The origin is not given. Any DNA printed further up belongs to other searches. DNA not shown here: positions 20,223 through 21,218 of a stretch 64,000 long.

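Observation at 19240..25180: AT-rich island beside tRNA-Pro with a STAND-like NTPase-HTH giant and a coupled DUF4417 / toxin-like / immunity-like operon: candidate undescribed conflict or defence system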

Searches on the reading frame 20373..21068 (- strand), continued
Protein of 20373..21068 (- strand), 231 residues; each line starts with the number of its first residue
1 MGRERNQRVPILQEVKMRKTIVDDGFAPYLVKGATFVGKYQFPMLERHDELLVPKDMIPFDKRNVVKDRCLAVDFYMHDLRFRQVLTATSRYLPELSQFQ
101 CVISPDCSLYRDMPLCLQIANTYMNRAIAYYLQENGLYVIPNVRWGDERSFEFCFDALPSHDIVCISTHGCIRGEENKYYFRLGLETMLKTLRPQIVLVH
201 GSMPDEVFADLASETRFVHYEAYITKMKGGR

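Call 91: search_dna_similar(query=window:20373-21020:-, collection=phages, mode=protein, max_evalue=0.00001, max_rows=30, rows=spread)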
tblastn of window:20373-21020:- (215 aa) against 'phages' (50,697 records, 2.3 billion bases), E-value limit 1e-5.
Records with a match: 492; places in all: 492; records where one place covers at least 80% of the query: 49.
Best place of each record, by identity: <60% 492.
By first word of the organism name: Mycobacterium 385; Streptococcus 57; Gordonia 28; Bacteriophage 12; Fromanvirus 4; Christensenellales 2; Dulem 1; Roseburia 1; Dorea 1; Lactococcus 1.
By host as written in the record: Mycobacterium smegmatis mc2 155 288; Mycobacterium smegmatis mc#155 56; - 24; Gordonia terrae 3612 24; Mycobacterium smegmatis mc2155 14; Mycobacterium tuberculosis; Mycobacterium smegmatis 5; Mycobacterium smegamtis mc2 155 4; Mycobacterium sp. 3; and 57 more.
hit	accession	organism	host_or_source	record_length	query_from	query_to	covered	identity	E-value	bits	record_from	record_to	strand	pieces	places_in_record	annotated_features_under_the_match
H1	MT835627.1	Bacteriophage sp.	human fecal samples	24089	2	214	99%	39.5%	9e-51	181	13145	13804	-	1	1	record has no annotation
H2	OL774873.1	Streptococcus phage MissD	Streptococcus mitis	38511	22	189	78%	38.1%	5e-31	124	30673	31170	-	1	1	DUF4417 domain-containing protein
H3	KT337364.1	Streptococcus phage phiARI0639b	Streptococcus pneumoniae 09B10381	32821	22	195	81%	34.5%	3e-28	117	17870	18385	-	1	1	hypothetical protein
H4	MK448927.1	Streptococcus phage Javan394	Streptococcus parauberis KRS-02083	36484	22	189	78%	35.7%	2e-28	117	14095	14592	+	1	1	DNA modification methylase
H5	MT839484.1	Bacteriophage sp.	human fecal samples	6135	40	196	73%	35.4%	6e-28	115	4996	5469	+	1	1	record has no annotation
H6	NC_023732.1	Mycobacterium phage Rumpelstiltskin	Mycobacterium smegmatis mc2 155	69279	23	187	77%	32.5%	1e-23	103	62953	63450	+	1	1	103: nuclease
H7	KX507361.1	Mycobacterium phage Gardann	Mycobacterium smegmatis mc#155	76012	23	187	77%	32.5%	1e-23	103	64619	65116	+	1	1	hypothetical protein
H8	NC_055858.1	Mycobacterium phage Gail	Mycobacterium smegmatis mc2 155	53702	21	187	78%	31.8%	4e-26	110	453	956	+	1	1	1: nuclease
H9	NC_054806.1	Mycobacterium phage Benvolio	Mycobacterium smegmatis mc2 155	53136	23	187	77%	31.6%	1e-23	103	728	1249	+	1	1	2: nuclease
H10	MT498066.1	Mycobacterium phage Georgie2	Mycobacterium smegmatis mc2 155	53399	23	187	77%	31.6%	5e-23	101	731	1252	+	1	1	2: hypothetical protein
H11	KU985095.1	Mycobacterium phage ChipMunk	Mycobacterium smegmatis mc2 155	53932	23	187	77%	31.0%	7e-23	101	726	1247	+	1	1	2: hypothetical protein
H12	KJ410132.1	Mycobacterium phage 20ES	Mycobacterium smegmatis mc2155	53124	24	187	76%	30.5%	6e-22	99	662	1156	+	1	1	hypothetical protein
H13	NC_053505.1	Mycobacterium phage Krypton555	Mycobacterium smegmatis mc2 155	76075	26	187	75%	30.3%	3e-18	88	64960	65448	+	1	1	117: nuclease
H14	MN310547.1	Mycobacterium phage Hutc2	Mycobacterium smegmatis mc2 155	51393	24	187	76%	29.6%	2e-22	100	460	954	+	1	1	1: hypothetical protein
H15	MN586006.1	Mycobacterium phage Bachome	Mycobacterium smegmatis mc2 155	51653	24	187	76%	29.6%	2e-22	100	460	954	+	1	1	1: hypothetical protein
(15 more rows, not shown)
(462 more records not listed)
